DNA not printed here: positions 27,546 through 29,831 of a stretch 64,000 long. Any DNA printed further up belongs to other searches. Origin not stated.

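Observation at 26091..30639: MetF-MetV MTHFR whose electron-input partner is a single GltD-like/2x[4Fe-4S]/MvhD-like fusion protein, followed by MBL hydrolase and ferredoxin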

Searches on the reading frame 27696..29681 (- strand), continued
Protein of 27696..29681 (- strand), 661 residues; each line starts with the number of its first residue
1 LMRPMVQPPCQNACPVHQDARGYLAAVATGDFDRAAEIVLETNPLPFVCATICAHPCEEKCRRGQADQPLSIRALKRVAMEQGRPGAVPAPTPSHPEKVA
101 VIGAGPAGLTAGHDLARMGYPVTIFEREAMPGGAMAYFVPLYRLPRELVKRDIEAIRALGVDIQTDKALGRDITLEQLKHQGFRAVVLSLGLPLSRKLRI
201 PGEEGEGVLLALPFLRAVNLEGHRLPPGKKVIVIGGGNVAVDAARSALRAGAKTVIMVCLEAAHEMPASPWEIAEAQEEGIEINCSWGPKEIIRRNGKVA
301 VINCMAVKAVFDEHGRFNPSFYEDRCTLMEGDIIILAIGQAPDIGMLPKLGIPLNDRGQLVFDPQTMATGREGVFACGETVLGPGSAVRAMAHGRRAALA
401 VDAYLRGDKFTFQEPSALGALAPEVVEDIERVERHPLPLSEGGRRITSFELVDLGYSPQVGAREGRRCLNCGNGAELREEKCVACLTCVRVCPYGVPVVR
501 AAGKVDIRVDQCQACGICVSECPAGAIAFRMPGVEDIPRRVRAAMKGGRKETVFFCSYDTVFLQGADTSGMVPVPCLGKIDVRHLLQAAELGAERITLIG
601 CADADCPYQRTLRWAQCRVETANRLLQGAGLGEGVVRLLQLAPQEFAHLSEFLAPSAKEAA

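Call 72: fold_search(model_id=the predicted structure, library=pdb)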
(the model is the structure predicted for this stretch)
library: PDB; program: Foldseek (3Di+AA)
matches with E <= 10: 1983; with E <= 0.001: 677
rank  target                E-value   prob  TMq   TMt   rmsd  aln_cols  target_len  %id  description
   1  9bov_A                3.3e-49  1.00  0.68  0.40  11.5       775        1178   27  Structure of electron bifurcating Nfn-ABC complexed with NAD from Caldicellulosiruptor saccharolyticus (released 2025-03-05)
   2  9n5u_A                3.9e-49  1.00  0.66  0.47  11.4       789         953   27  Structure of the Thermococcus sibiricus NfnABC complex (released 2025-05-07)
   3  9n5v_A                3.6e-47  1.00  0.65  0.46   6.2       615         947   33  Structure of the NAD(H)-bound Thermococcus sibiricus NfnABC complex (released 2025-05-07)
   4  8oh5_C                4.9e-46  1.00  0.67  0.39   5.9       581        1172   32  Cryo-EM structure of the electron bifurcating transhydrogenase StnABC complex from Sporomusa Ovata (state 2) (released 2023-09-13)
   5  5jca_L                1.0e-38  1.00  0.54  0.75   3.2       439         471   34  NADP(H) bound NADH-dependent Ferredoxin:NADP Oxidoreductase (NfnI) from Pyrococcus furiosus (released 2017-04-12)
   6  4ylf_B                5.3e-38  1.00  0.57  0.80   3.7       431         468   37  Insights into flavin-based electron bifurcation via the NADH-dependent reduced ferredoxin-NADP oxidoreductase structur (released 2015-07-08)
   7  5jfc_L                8.0e-38  1.00  0.54  0.75   2.9       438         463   34  NADH-dependent Ferredoxin:NADP Oxidoreductase (NfnI) from Pyrococcus furiosus (released 2017-04-12)
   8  5vj7_A                2.6e-35  1.00  0.53  0.75   3.2       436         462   32  Ferredoxin NADP Oxidoreductase (Xfn) (released 2017-07-19)
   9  1gt8_B                2.0e-34  1.00  0.55  0.37  13.7       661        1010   22  DIHYDROPYRIMIDINE DEHYDROGENASE (DPD) FROM PIG, TERNARY COMPLEX WITH NADPH AND URACIL-4-ACETIC ACID (released 2002-04-11)
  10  1h7x_B                3.8e-34  1.00  0.56  0.37  13.8       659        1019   22  Dihydropyrimidine dehydrogenase (DPD) from pig, ternary complex of a mutant enzyme (C671A), NADPH and 5-fluorouracil (released 2001-02-23)
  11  7ljs_B                4.0e-34  1.00  0.56  0.38  14.0       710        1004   21  Porcine Dihydropyrimidine dehydrogenase (DPD) complexed with 5-Ethynyluracil (5EU) - Open Form (released 2021-04-07)
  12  1h7w_B                4.3e-34  1.00  0.56  0.37  14.1       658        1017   23  Dihydropyrimidine dehydrogenase (DPD) from pig (released 2001-02-23)
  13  1h7x_A                4.5e-34  1.00  0.55  0.36  14.1       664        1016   22  Dihydropyrimidine dehydrogenase (DPD) from pig, ternary complex of a mutant enzyme (C671A), NADPH and 5-fluorouracil (released 2001-02-23)
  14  1gte_B                5.7e-34  1.00  0.56  0.37  14.4       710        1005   21  DIHYDROPYRIMIDINE DEHYDROGENASE (DPD) FROM PIG, BINARY COMPLEX WITH 5-IODOURACIL (released 2002-04-11)
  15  7ljt_D                5.7e-34  1.00  0.55  0.36  14.4       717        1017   20  Porcine Dihydropyrimidine Dehydrogenase (DPD) soaked with 5-Ethynyluracil (5EU), NADPH - 20 minutes (released 2021-04-07)
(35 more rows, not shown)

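Call 76: find_encoding_contigs(protein=P0067, flank=6000, max_places=2)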
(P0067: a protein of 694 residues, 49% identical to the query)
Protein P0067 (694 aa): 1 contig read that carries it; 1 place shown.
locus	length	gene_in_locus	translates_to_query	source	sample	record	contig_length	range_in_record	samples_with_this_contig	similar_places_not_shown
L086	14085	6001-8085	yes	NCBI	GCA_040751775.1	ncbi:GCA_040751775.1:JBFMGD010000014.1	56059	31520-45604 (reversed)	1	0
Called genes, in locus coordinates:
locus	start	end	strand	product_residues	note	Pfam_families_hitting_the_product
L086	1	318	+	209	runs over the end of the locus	PF08279:HTH_11, PF00571:CBS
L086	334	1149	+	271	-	PF03618:Kinase-PPPase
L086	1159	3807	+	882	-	PF01326:PPDK_N, PF00391:PEP-utilizers, PF02896:PEP-utilizers_C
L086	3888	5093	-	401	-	PF00768:Peptidase_S11, PF13354:Beta-lactamase2, PF07943:PBP5_C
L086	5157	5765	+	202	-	PF02525:Flavodoxin_2, PF03358:FMN_red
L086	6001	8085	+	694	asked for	PF14691:Fer4_20, PF01266:DAO, PF07992:Pyr_redox_2, PF12831:FAD_oxidored (weak), PF13450:NAD_binding_8, PF13738:Pyr_redox_3 (weak), PF12838:Fer4_7 (weak), PF02662:FlpD, +8 more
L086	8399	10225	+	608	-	PF01807:Zn_ribbon_DnaG, PF08275:DNAG_N, PF01751:Toprim, PF13155:Toprim_2, PF13362:Toprim_3 (weak), PF13662:Toprim_4, PF10410:DnaB_bind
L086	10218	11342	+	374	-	PF03979:Sigma70_r1_1, PF00140:Sigma70_r1_2, PF04542:Sigma70_r2, PF04539:Sigma70_r3, PF04545:Sigma70_r4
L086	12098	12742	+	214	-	-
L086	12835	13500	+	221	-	PF02826:2-Hacid_dh_C (weak), PF02254:TrkA_N, PF03446:NAD_binding_2 (weak), PF02080:TrkA_C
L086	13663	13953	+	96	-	-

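Call 77: find_encoding_contigs(protein=P0112, flank=6000, max_places=2)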
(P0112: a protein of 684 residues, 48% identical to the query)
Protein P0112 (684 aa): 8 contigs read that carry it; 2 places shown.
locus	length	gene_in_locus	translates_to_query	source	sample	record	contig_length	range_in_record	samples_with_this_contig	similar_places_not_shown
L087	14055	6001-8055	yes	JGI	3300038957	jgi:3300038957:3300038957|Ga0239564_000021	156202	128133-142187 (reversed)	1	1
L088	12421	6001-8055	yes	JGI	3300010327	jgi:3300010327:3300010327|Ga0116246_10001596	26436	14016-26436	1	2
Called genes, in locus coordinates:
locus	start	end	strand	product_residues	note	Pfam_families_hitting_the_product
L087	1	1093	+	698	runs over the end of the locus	PF02092:tRNA_synt_2f, PF05746:DALR_1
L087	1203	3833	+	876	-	PF01326:PPDK_N, PF00391:PEP-utilizers, PF02896:PEP-utilizers_C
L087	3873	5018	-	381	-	PF00768:Peptidase_S11, PF13354:Beta-lactamase2, PF07943:PBP5_C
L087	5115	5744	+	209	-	PF02525:Flavodoxin_2, PF03358:FMN_red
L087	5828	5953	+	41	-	-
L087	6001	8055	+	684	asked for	PF14691:Fer4_20, PF01266:DAO, PF07992:Pyr_redox_2, PF12831:FAD_oxidored (weak), PF13450:NAD_binding_8, PF13738:Pyr_redox_3 (weak), PF13237:Fer4_10, PF02662:FlpD, +7 more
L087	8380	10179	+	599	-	PF01807:Zn_ribbon_DnaG, PF08275:DNAG_N, PF01751:Toprim, PF13155:Toprim_2, PF13362:Toprim_3 (weak), PF13662:Toprim_4, PF10410:DnaB_bind, PF08278:DnaG_DnaB_bind (weak)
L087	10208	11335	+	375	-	PF03979:Sigma70_r1_1, PF00140:Sigma70_r1_2, PF04542:Sigma70_r2, PF04539:Sigma70_r3, PF04545:Sigma70_r4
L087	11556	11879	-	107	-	PF02036:SCP2, PF14864:Alkyl_sulf_C (weak)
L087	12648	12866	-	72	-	-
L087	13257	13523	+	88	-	-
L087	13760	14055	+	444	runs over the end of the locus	PF13375:RnfC_N, PF01512:Complex1_51K, PF10531:SLBB, PF13187:Fer4_9 (faint), PF13534:Fer4_17 (faint), PF12838:Fer4_7, PF13183:Fer4_8 (faint), PF13237:Fer4_10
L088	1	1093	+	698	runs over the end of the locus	PF02092:tRNA_synt_2f, PF05746:DALR_1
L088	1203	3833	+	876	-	PF01326:PPDK_N, PF00391:PEP-utilizers, PF02896:PEP-utilizers_C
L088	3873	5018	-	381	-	PF00768:Peptidase_S11, PF13354:Beta-lactamase2, PF07943:PBP5_C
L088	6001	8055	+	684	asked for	PF14691:Fer4_20, PF01266:DAO, PF07992:Pyr_redox_2, PF12831:FAD_oxidored (weak), PF13450:NAD_binding_8, PF13738:Pyr_redox_3 (weak), PF13237:Fer4_10, PF02662:FlpD, +7 more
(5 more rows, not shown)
